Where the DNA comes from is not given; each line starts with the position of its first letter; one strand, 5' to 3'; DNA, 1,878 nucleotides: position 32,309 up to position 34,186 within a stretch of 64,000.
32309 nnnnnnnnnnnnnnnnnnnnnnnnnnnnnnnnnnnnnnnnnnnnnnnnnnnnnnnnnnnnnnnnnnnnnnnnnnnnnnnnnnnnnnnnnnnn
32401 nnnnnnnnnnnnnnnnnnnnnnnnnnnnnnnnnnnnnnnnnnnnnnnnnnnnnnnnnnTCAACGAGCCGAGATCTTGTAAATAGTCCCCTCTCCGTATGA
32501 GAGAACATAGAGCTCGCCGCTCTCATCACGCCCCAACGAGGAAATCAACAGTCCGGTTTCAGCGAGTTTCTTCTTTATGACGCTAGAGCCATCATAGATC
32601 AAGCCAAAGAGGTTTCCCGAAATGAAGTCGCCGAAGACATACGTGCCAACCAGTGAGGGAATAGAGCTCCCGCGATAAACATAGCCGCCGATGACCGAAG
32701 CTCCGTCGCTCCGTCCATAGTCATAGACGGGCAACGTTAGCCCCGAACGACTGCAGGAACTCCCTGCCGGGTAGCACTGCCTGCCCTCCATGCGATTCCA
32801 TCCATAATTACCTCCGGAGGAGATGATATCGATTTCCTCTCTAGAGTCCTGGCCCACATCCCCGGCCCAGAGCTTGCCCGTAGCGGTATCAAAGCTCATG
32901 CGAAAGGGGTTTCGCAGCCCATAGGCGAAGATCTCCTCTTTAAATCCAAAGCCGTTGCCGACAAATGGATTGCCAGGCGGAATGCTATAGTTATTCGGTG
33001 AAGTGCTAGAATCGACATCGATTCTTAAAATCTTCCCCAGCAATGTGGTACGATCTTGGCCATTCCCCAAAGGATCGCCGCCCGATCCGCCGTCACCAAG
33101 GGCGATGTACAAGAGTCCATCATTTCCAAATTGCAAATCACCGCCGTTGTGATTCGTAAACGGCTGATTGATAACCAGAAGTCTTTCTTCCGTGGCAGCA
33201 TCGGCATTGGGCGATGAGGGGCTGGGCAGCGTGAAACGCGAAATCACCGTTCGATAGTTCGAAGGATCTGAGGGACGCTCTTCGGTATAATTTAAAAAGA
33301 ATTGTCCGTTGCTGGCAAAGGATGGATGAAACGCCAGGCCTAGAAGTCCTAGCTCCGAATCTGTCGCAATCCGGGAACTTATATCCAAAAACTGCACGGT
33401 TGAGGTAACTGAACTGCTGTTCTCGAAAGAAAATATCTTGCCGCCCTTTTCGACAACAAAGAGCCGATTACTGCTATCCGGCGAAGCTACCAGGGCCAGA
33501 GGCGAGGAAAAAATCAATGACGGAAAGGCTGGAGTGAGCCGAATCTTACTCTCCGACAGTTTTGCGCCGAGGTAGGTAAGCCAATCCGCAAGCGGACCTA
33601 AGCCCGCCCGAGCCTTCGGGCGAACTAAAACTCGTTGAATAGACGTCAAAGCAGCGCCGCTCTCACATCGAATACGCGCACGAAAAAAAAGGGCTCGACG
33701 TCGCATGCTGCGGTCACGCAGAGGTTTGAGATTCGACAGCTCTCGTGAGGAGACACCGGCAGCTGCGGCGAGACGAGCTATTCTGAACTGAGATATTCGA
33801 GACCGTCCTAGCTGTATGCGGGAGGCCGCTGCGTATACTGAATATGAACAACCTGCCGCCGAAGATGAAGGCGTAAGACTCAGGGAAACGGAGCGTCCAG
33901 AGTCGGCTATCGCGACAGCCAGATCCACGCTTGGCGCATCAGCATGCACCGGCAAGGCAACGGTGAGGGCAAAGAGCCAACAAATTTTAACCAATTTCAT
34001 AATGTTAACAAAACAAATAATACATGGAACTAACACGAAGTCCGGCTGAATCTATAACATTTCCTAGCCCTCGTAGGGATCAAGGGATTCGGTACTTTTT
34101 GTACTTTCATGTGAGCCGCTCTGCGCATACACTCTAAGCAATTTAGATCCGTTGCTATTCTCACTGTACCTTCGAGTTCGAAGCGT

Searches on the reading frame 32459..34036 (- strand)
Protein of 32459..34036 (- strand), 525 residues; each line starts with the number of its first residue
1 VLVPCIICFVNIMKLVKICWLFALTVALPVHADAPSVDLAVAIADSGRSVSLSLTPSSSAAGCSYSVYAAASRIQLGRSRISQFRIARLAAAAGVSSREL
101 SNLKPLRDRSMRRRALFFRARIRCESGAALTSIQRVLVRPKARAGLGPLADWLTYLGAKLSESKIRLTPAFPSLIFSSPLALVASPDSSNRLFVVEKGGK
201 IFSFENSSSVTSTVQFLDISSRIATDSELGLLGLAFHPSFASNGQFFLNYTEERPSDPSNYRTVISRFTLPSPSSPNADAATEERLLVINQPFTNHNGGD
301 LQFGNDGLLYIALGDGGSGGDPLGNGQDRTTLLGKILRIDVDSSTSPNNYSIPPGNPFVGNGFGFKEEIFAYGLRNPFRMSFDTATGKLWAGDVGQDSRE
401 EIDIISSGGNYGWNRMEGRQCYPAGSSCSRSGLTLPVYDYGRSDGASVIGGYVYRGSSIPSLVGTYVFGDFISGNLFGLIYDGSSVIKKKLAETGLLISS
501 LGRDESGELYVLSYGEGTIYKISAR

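Call 29: search_protein_families(library=pfam, proteins=[window:32459-34036:-], max_evalue=0.00001)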
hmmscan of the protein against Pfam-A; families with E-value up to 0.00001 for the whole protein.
window:32459-34036:- (525 aa): 1 family
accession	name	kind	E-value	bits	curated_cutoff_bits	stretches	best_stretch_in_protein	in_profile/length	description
PF07995.17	GSDH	-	3e-49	168.6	25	1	177-519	2-330/332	Glucose / Sorbosone dehydrogenase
